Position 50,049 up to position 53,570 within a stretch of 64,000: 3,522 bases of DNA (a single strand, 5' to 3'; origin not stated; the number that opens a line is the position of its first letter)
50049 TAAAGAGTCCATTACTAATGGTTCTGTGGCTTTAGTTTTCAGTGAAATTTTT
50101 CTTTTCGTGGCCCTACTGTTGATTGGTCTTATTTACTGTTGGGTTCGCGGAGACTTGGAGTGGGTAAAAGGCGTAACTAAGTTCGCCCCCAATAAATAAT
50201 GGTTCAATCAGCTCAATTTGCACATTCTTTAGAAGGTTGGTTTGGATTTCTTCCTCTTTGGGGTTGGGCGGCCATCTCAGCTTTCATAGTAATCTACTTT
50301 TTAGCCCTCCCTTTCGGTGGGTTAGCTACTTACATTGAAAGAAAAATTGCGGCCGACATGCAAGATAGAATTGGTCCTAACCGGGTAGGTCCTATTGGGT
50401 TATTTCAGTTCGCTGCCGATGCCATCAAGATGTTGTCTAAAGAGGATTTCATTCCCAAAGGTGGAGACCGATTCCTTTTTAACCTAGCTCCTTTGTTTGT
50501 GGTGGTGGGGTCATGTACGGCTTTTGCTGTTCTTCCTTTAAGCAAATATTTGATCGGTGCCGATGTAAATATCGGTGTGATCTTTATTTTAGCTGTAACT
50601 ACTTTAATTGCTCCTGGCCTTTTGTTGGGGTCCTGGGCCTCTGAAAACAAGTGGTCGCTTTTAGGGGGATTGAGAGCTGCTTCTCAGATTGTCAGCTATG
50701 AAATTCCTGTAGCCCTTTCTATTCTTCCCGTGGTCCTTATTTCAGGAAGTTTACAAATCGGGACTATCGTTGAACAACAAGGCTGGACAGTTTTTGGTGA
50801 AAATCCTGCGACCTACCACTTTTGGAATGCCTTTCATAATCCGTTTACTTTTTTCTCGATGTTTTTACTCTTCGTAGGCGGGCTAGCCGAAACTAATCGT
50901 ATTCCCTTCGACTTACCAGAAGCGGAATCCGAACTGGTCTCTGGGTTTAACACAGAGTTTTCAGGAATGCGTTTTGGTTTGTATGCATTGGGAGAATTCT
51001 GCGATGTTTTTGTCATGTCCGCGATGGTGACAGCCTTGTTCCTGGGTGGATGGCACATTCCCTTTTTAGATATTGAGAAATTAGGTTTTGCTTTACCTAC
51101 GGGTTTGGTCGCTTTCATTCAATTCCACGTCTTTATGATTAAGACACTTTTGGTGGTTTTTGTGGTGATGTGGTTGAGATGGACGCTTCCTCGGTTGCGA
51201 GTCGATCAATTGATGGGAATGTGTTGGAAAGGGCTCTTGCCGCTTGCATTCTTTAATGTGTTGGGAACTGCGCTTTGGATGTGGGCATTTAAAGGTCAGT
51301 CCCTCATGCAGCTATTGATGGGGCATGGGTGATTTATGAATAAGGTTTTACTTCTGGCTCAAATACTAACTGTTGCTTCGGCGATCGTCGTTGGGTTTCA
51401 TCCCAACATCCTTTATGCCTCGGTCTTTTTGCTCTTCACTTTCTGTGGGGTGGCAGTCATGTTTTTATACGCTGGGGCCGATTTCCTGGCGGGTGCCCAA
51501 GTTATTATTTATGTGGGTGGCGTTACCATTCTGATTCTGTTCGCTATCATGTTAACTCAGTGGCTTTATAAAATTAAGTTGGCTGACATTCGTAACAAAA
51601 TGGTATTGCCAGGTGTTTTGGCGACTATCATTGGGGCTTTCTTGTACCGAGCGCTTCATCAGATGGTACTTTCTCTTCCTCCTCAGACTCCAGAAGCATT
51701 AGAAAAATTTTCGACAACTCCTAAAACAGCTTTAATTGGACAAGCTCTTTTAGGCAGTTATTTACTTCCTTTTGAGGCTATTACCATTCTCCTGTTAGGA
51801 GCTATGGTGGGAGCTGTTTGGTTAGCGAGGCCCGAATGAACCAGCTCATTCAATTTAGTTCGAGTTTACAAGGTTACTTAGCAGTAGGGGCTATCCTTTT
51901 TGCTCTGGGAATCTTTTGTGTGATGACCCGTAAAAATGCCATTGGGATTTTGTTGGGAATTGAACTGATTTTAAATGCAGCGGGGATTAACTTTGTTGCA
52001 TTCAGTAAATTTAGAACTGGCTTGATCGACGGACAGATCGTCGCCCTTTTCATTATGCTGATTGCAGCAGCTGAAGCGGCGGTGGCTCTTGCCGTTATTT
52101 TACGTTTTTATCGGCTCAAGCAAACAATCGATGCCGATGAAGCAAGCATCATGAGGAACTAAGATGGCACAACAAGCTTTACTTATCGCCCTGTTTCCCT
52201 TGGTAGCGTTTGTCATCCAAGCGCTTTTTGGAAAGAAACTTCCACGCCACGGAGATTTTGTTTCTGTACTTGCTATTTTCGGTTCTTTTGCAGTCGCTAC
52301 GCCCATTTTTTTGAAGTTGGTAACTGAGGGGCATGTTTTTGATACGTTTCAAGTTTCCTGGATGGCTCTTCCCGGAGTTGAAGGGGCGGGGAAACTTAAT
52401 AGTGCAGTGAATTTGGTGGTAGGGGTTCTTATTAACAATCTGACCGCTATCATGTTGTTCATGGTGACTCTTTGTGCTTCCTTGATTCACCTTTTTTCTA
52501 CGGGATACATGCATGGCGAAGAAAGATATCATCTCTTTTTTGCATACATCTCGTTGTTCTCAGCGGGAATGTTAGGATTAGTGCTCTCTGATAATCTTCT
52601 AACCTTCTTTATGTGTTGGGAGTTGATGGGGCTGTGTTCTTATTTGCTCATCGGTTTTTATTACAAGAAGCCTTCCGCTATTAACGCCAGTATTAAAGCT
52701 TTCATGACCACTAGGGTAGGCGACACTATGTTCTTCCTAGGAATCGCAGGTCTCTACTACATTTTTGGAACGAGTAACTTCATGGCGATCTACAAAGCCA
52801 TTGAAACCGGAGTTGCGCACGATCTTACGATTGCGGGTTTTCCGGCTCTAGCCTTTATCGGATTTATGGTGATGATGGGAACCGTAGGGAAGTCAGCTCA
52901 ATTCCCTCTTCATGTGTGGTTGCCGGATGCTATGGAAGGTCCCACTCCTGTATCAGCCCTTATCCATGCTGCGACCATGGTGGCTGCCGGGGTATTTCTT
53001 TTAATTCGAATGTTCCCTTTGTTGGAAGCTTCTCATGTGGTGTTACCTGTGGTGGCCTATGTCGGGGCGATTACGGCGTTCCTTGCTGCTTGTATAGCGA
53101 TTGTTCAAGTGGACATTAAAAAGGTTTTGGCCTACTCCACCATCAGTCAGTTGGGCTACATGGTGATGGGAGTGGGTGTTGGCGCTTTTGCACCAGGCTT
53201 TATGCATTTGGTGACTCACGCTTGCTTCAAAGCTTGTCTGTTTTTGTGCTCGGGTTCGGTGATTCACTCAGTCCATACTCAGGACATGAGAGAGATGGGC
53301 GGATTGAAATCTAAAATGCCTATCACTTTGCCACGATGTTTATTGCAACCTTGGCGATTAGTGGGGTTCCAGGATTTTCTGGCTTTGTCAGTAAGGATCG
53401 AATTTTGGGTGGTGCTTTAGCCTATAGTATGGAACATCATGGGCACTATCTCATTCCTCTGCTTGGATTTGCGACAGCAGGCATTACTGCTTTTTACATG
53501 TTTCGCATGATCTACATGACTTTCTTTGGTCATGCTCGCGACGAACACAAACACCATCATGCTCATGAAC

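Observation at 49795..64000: Two tandem, divergent membrane-arm-only complex I gene sets (nuoA-H-J-K-L-M-N twice) with no peripheral-arm genes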

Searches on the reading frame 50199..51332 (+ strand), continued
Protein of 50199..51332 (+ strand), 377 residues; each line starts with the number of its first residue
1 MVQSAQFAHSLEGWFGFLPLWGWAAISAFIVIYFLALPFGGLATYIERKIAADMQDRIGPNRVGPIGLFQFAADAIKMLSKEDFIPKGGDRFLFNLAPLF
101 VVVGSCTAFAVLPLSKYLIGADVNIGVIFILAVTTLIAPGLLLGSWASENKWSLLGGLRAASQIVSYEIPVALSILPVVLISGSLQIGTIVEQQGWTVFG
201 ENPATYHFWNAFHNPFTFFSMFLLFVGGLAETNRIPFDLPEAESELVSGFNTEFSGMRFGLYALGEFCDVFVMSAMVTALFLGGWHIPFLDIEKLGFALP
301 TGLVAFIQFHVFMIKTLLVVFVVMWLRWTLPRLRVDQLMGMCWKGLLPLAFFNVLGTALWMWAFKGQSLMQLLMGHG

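Call 59: find_encoding_contigs(protein=P0256, flank=10000, max_places=1)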
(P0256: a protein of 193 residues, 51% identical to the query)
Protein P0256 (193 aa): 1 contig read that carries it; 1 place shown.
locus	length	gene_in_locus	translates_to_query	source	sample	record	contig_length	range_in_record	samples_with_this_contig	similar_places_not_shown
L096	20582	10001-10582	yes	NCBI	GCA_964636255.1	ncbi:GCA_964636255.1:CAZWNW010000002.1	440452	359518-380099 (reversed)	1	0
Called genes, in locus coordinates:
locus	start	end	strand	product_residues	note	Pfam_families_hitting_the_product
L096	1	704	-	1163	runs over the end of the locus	PF21132:MFD_D3 (faint), PF17757:UvrB_inter, PF02559:CarD_TRCF_RID, PF00270:DEAD, PF04851:ResIII, PF00271:Helicase_C, PF22590:Cas3-like_C_2 (weak), PF03461:TRCF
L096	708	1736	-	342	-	PF01210:NAD_Gly3P_dh_N, PF07479:NAD_Gly3P_dh_C, PF20618:GPD_NAD_C_bact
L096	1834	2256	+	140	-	PF00507:Oxidored_q4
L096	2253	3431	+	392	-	PF00146:NADHdh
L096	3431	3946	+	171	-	PF00499:Oxidored_q3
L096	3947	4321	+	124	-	PF00420:Oxidored_q2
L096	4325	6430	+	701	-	PF00662:Proton_antipo_N, PF00361:Proton_antipo_M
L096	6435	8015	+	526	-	PF00361:Proton_antipo_M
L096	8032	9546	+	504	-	PF00361:Proton_antipo_M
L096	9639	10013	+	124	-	PF00507:Oxidored_q4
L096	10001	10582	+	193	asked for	PF00329:Complex1_30kDa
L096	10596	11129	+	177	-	PF01257:2Fe-2S_thioredx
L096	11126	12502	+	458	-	PF01512:Complex1_51K, PF10531:SLBB (weak), PF22461:SLBB_2 (weak), PF10589:NADH_4Fe-4S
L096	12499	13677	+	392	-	PF00146:NADHdh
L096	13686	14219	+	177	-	PF00499:Oxidored_q3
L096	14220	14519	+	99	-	PF00420:Oxidored_q2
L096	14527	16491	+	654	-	PF00662:Proton_antipo_N, PF00361:Proton_antipo_M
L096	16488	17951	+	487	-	PF00361:Proton_antipo_M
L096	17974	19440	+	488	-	PF00361:Proton_antipo_M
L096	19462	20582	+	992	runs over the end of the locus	PF07719:TPR_2 (faint), PF25062:ARM_TT21_N (faint), PF14559:TPR_19 (faint), PF12895:ANAPC3 (faint), PF13176:TPR_7 (faint), PF13431:TPR_17 (faint), PF13428:TPR_14 (weak), PF13432:TPR_16, +3 more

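Call 61: find_encoding_contigs(protein=P0319, flank=10000, max_places=2)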
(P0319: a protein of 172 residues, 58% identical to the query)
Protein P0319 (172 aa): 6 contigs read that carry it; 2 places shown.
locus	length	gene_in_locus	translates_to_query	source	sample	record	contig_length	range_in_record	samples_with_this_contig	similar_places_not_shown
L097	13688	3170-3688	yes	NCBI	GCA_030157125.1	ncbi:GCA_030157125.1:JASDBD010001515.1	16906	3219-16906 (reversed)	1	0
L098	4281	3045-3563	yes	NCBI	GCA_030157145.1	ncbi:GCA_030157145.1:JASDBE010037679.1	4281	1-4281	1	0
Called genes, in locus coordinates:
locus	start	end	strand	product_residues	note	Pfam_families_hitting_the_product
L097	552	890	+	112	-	PF00376:MerR, PF13411:MerR_1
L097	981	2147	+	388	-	PF00266:Aminotran_5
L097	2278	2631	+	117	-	PF00507:Oxidored_q4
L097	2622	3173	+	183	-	PF01058:Oxidored_q6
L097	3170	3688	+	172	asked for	PF00329:Complex1_30kDa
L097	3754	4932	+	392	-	PF00346:Complex1_49kDa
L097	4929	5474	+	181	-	PF01257:2Fe-2S_thioredx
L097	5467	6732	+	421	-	PF01512:Complex1_51K, PF10531:SLBB, PF22461:SLBB_2 (weak), PF10589:NADH_4Fe-4S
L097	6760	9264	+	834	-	PF00111:Fer2, PF13510:Fer2_4, PF10588:NADH-G_4Fe-4S_3, PF22117:Fer4_Nqo3, PF04879:Molybdop_Fe4S4, PF00384:Molybdopterin, PF01568:Molydop_binding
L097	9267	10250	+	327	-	PF00146:NADHdh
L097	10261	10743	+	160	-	PF13183:Fer4_8 (faint), PF13237:Fer4_10, PF00037:Fer4 (weak), PF12838:Fer4_7, PF13187:Fer4_9, PF13484:Fer4_16 (weak), PF13534:Fer4_17 (weak), PF00037:Fer4, +5 more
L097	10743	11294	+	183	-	PF00499:Oxidored_q3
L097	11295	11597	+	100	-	PF00420:Oxidored_q2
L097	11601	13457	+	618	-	PF00662:Proton_antipo_N, PF00361:Proton_antipo_M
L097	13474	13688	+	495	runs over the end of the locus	PF01059:Oxidored_q5_N (weak), PF00361:Proton_antipo_M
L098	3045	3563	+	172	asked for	PF00329:Complex1_30kDa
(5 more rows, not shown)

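Call 65: search_solved_structures(query=window:50199-51332:+, max_evalue=1e-20)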
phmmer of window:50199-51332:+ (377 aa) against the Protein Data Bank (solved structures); distinct sequences matched with E-value up to 1e-20: 32.
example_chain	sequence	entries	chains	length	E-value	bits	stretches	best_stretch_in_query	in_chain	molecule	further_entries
7wff_A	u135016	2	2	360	1.8e-71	244.8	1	27-358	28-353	NAD(P)H-quinone oxidoreductase subunit 1, chloroplastic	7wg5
7eu3_A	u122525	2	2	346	1.3e-70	242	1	43-358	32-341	NAD(P)H-quinone oxidoreductase subunit 1, chloroplastic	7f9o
9grx_A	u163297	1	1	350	3.2e-70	240.7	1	30-357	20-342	NAD(P)H-quinone oxidoreductase subunit 1, chloroplastic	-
6hum_A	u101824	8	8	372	9.4e-69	235.9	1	40-364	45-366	NAD(P)H-quinone oxidoreductase subunit 1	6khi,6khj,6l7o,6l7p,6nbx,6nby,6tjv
6nbq_A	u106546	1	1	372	1.6e-68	235.1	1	41-364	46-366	NdhA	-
8e9g_H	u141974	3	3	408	4.4e-59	204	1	14-358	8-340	NADH-quinone oxidoreductase subunit H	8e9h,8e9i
7nyh_H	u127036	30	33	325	1.8e-58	202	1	29-362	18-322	NADH-quinone oxidoreductase subunit H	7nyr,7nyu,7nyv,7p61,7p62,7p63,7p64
7a23_H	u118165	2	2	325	9.1e-58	199.7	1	30-356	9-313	Nad1m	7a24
8e73_1M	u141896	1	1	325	3e-57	198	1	30-354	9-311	Nad1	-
7aqq_H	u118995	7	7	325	5e-56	194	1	30-356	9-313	NADH-ubiquinone oxidoreductase chain 1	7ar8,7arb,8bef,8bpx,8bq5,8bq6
7ar7_H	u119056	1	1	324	5.3e-56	193.9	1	30-356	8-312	NADH-ubiquinone oxidoreductase chain 1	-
6x89_1M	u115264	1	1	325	2.2e-55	191.8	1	30-354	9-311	NU1M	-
5lnk_H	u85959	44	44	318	2.9e-53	184.9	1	33-351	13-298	Mitochondrial complex I, ND1 subunit | NADH-ubiquinone oxidoreductase chain 1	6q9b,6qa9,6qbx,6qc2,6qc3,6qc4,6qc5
4he8_H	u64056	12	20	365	1.1e-52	182.9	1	19-360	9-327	NADH-quinone oxidoreductase subunit 8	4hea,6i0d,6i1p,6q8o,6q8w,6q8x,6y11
5gpn_e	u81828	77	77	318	7.5e-52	180.2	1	30-351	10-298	NADH-ubiquinone oxidoreductase chain 1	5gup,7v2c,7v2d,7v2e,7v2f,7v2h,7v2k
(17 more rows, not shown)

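Call 70: search_protein_families(library=ncbifam, proteins=[window:50199-51332:+], max_evalue=1e-10)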
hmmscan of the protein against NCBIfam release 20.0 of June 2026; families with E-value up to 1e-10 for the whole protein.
window:50199-51332:+ (377 aa): 7 families
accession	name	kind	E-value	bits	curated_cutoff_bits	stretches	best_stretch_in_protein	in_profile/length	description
NF004741.0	PRK06076.1-2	equivalog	7.1e-94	314.7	305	1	23-362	18-334/337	NADH-quinone oxidoreductase subunit NuoH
NF004745.0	PRK06076.1-6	equivalog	5.1e-87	292.3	450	1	39-361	29-333/341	NADH-quinone oxidoreductase subunit NuoH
NF004744.0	PRK06076.1-5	equivalog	7.5e-86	288.6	542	1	37-364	41-366/372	NADH-quinone oxidoreductase subunit NuoH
NF004743.0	PRK06076.1-4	equivalog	2.4e-85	287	494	1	18-360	11-341/433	NADH-quinone oxidoreductase subunit NuoH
NF004740.0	PRK06076.1-1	equivalog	6.5e-82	275.7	399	1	27-360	16-319/325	NADH-quinone oxidoreductase subunit NuoH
NF040610.1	F420_dehyd_FpoH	exception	9e-76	255.4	475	1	38-354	25-329/339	F420H2 dehydrogenase subunit FpoH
NF004742.0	PRK06076.1-3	equivalog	5.3e-74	249.5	531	1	23-362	23-349/356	NADH-quinone oxidoreductase subunit NuoH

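Call 73: find_encoding_contigs(protein=P0355, flank=10000, max_places=3)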
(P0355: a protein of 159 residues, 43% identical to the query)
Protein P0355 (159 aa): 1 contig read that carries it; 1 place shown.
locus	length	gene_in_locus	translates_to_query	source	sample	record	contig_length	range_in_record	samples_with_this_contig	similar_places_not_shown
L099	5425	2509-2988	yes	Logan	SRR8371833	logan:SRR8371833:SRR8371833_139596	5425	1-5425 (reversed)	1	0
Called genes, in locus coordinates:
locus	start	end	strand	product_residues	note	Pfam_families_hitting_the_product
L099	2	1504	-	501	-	?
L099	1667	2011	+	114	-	PF00507:Oxidored_q4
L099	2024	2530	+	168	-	PF01058:Oxidored_q6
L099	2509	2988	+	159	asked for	PF00329:Complex1_30kDa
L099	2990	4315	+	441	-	PF00346:Complex1_49kDa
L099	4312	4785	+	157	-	PF01257:2Fe-2S_thioredx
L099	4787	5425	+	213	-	?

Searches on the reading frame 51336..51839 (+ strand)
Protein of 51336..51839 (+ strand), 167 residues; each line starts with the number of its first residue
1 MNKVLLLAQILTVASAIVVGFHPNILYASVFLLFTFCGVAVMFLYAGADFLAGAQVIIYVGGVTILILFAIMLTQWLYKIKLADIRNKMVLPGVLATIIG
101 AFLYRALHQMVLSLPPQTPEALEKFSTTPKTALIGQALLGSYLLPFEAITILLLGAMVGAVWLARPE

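Call 7: search_protein_families(library=pfam, proteins=[window:51336-51839:+])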
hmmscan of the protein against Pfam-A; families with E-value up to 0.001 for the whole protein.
window:51336-51839:+ (167 aa): 1 family
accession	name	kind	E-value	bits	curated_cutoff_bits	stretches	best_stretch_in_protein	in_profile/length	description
PF00499.25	Oxidored_q3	-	1.7e-30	106.1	33.2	1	15-163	1-146/146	NADH-ubiquinone/plastoquinone oxidoreductase chain 6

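Call 70: search_protein_families(library=ncbifam, proteins=[window:51336-51839:+], max_evalue=1e-10)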
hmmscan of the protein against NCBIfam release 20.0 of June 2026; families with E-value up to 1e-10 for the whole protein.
window:51336-51839:+ (167 aa): 7 families
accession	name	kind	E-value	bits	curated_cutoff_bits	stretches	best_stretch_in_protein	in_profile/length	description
NF005163.0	PRK06638.1-3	equivalog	2.4e-28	98.9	174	1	6-166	14-169/203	NADH-quinone oxidoreductase subunit J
NF005168.0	PRK06638.2-3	equivalog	2.2e-24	86.2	154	1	5-165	9-166/172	NADH-quinone oxidoreductase subunit J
NF005164.0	PRK06638.1-4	equivalog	1.9e-21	76.4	154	1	9-164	12-169/211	NADH-quinone oxidoreductase subunit J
NF005165.0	PRK06638.1-5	equivalog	1.2e-16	60.6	192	1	11-164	29-181/282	NADH-quinone oxidoreductase subunit J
NF005166.0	PRK06638.2-1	equivalog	4.1e-14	52.9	284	1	23-165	26-164/174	NADH-quinone oxidoreductase subunit J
NF005167.0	PRK06638.2-2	equivalog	7.8e-14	51.8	137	1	7-165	9-163/176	NADH-quinone oxidoreductase subunit J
NF005024.0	PRK06433.1-4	equivalog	2.3e-11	43.8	101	1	7-75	11-79/89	NADH dehydrogenase subunit J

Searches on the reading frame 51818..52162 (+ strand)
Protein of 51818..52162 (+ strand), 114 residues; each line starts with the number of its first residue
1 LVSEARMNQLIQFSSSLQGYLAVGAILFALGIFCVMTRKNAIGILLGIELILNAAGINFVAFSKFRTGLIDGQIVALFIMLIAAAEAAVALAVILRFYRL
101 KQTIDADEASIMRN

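Call 7: search_protein_families(library=pfam, proteins=[window:51818-52162:+])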
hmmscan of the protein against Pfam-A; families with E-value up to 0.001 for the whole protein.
window:51818-52162:+ (114 aa): 1 family
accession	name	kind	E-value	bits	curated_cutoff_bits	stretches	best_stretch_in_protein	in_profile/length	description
PF00420.29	Oxidored_q2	-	5.6e-24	84.2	26.1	1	20-113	2-94/95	NADH-ubiquinone/plastoquinone oxidoreductase chain 4L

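Call 70: search_protein_families(library=ncbifam, proteins=[window:51836-52162:+], max_evalue=1e-10)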
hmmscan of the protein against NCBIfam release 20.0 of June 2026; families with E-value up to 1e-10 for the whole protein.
window:51836-52162:+ (108 aa): 6 families
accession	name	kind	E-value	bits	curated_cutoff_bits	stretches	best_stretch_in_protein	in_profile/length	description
NF004322.0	PRK05715.1-4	equivalog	1.4e-29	102.1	128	1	10-107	5-103/104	NADH-quinone oxidoreductase subunit NuoK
NF040614.1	F420_dehyd_FpoK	exception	1.3e-27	96.1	145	1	11-107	2-97/98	F420H2 dehydrogenase subunit FpoK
NF004320.0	PRK05715.1-2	equivalog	4.2e-27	94.1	57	1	11-107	3-98/99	NADH-quinone oxidoreductase subunit NuoK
NF004323.0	PRK05715.1-5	equivalog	2.3e-25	88.8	89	1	10-107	4-101/102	NADH-quinone oxidoreductase subunit NuoK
NF004321.0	PRK05715.1-3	equivalog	8.1e-22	77.4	91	1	10-104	3-97/101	NADH-quinone oxidoreductase subunit NuoK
NF004319.0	PRK05715.1-1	equivalog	8.9e-20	70.8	101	1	11-107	4-99/100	NADH-quinone oxidoreductase subunit NuoK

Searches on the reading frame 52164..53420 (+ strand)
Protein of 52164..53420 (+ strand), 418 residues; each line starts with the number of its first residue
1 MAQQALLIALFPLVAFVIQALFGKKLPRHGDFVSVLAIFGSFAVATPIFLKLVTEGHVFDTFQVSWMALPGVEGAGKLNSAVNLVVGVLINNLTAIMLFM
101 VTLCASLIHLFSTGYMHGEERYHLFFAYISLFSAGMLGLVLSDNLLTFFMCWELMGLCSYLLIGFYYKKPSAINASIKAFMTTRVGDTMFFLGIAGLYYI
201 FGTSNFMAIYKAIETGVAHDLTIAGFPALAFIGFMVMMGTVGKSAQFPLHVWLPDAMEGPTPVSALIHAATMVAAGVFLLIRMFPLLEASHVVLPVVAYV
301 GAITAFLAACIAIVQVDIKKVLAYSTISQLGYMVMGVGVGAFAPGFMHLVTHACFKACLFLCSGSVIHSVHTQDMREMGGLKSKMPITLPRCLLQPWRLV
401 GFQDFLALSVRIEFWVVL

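Call 7: search_protein_families(library=pfam, proteins=[window:52164-53420:+])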
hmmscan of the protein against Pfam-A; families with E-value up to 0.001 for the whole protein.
window:52164-53420:+ (418 aa): 3 families
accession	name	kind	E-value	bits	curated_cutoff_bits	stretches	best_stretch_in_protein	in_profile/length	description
PF00361.26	Proton_antipo_M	-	2.3e-74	250.7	21.5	1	142-394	1-251/294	NADH:quinone oxidoreductase/Mrp antiporter, TM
PF00662.26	Proton_antipo_N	-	3.8e-14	52.7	24.5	1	82-126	7-51/51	NADH-Ubiquinone oxidoreductase (complex I), chain 5 N-terminus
PF00420.29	Oxidored_q2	-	0.00045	20.3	26.1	1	124-197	2-75/95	NADH-ubiquinone/plastoquinone oxidoreductase chain 4L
